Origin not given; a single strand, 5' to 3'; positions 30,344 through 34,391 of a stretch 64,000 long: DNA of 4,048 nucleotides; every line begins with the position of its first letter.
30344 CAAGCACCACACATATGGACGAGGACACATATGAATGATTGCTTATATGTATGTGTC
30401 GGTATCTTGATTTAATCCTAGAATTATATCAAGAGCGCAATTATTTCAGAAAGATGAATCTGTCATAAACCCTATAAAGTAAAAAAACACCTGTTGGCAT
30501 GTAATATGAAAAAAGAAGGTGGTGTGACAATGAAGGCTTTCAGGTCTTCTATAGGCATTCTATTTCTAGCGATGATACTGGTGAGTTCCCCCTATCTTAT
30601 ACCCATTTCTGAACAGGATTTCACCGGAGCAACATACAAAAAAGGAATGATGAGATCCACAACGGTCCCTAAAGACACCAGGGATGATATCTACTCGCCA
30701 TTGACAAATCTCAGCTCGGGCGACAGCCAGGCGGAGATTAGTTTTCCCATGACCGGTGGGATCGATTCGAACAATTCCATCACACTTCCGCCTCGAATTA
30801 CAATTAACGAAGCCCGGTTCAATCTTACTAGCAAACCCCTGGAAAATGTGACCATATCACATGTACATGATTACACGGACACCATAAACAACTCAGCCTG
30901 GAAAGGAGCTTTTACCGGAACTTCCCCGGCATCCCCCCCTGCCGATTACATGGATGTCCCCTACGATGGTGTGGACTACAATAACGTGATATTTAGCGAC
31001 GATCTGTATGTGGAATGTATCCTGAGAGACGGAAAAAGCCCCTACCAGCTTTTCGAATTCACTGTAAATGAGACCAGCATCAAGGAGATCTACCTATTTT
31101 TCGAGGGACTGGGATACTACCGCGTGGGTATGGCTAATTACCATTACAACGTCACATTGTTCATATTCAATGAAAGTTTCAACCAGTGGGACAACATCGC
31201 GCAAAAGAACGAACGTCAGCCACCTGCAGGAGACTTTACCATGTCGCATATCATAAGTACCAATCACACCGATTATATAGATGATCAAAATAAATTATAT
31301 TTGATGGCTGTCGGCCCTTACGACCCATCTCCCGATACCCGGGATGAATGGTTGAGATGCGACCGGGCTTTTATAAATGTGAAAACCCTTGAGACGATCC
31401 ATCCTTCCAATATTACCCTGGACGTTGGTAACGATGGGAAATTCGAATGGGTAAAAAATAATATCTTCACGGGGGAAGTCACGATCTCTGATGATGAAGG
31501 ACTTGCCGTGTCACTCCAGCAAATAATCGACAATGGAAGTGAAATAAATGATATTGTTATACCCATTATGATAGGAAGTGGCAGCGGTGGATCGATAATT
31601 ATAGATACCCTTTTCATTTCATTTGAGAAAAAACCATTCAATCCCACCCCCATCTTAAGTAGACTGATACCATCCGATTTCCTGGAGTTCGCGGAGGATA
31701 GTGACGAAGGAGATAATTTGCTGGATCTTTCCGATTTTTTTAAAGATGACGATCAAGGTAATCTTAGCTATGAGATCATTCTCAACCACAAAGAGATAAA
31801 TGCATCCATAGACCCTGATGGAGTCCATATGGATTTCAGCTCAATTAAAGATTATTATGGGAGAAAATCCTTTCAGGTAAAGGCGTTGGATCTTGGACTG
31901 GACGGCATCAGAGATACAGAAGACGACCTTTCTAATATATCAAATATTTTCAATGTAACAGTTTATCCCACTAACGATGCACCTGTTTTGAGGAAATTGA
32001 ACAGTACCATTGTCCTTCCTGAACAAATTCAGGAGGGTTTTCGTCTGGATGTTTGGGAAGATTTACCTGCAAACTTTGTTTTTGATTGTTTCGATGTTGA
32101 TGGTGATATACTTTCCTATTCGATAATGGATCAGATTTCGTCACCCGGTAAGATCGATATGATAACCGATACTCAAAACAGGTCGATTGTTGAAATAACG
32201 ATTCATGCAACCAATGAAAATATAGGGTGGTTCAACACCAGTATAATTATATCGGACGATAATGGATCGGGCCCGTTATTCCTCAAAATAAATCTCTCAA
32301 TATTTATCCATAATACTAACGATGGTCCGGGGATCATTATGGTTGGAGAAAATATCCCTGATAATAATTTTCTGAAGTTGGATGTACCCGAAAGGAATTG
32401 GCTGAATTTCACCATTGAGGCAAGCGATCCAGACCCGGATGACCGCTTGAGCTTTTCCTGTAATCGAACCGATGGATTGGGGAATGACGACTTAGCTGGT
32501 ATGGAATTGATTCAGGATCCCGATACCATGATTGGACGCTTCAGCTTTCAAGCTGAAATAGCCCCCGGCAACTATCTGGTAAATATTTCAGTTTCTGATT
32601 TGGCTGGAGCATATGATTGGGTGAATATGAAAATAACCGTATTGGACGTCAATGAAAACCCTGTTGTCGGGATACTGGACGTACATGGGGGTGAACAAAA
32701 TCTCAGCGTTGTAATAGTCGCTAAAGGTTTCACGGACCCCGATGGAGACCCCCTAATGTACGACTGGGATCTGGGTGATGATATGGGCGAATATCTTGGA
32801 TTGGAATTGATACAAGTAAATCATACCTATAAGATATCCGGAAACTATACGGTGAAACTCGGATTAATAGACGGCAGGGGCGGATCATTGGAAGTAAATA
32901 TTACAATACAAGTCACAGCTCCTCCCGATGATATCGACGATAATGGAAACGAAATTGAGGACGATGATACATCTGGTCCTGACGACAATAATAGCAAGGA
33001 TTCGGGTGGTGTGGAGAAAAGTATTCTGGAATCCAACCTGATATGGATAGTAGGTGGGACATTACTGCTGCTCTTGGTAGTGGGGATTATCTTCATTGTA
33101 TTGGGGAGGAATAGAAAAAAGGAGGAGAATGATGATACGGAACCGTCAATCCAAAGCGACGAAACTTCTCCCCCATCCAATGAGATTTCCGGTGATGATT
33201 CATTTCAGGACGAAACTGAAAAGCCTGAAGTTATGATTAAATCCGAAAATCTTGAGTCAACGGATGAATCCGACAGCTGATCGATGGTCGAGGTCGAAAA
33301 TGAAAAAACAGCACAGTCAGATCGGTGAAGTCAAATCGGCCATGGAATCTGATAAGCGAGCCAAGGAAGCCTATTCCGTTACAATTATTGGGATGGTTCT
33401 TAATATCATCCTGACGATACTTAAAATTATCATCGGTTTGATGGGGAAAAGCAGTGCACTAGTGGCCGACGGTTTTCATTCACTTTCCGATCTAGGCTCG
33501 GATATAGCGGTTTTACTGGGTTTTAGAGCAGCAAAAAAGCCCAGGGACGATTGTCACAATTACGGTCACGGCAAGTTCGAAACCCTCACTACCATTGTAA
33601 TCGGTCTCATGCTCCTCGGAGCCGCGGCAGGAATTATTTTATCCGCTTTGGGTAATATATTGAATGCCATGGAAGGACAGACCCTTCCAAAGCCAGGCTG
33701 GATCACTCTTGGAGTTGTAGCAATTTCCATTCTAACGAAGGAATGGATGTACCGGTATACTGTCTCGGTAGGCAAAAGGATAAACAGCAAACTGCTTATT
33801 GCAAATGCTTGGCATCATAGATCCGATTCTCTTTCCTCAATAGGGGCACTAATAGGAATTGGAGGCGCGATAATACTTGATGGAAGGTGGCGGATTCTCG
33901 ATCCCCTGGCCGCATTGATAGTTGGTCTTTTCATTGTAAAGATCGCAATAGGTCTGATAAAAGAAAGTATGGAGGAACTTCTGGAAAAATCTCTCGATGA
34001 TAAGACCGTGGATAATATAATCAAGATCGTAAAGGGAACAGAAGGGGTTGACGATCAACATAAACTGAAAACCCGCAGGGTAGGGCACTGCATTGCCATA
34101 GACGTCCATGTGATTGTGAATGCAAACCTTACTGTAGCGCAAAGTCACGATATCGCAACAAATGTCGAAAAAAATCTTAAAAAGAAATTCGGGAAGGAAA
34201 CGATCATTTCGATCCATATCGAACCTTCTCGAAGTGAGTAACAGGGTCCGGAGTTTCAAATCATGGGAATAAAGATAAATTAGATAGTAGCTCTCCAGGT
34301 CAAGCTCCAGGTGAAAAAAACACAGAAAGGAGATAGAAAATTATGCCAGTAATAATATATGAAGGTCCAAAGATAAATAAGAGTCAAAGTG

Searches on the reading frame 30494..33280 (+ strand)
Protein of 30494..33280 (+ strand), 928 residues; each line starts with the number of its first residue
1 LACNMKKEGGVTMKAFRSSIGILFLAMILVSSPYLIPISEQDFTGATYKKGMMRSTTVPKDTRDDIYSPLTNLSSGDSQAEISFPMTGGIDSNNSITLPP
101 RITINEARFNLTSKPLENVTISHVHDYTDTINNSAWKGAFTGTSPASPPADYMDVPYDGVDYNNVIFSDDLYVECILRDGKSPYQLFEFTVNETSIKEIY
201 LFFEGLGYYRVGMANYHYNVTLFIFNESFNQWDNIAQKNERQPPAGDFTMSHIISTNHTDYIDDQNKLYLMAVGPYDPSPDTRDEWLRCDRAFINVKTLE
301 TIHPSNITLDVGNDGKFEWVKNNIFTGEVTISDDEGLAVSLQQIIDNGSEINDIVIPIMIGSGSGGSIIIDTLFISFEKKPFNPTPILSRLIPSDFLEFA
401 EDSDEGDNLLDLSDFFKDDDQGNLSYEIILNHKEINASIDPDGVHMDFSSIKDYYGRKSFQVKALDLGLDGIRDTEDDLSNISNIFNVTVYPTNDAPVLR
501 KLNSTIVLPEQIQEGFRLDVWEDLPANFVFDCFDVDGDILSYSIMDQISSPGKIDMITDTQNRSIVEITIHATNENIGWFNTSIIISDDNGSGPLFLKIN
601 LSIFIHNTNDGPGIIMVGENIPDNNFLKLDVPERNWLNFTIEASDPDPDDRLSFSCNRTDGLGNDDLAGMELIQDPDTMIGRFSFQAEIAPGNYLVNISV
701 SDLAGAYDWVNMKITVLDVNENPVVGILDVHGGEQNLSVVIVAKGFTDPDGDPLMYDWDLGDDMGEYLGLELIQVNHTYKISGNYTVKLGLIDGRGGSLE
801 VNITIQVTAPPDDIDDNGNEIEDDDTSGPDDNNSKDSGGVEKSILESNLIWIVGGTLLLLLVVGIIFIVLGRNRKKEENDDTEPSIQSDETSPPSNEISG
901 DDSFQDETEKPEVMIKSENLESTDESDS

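Call 30: search_protein_families(library=pfam, proteins=[window:30494-33280:+], max_evalue=0.00001)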
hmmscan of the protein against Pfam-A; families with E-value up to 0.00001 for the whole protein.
window:30494-33280:+ (928 aa): 2 families
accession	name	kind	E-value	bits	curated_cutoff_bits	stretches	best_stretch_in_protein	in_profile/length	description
PF18911.6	PKD_4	-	1.9e-13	50.7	27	1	720-807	1-83/85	PKD domain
PF00801.26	PKD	-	2.3e-08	34.4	23.5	1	733-798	11-72/80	PKD domain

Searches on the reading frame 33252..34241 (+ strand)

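Call 30: search_protein_families(library=pfam, proteins=[window:33252-34241:+], max_evalue=0.00001)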
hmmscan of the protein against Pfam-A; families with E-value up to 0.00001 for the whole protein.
window:33252-34241:+ (329 aa): 2 families
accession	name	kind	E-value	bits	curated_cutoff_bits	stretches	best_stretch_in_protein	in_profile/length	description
PF01545.26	Cation_efflux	-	2.5e-49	168.2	26.6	1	45-244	2-198/198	Cation efflux family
PF16916.11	ZT_dimer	-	1.2e-21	76.9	26.7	1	248-325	1-77/78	Dimerisation domain of Zinc Transporter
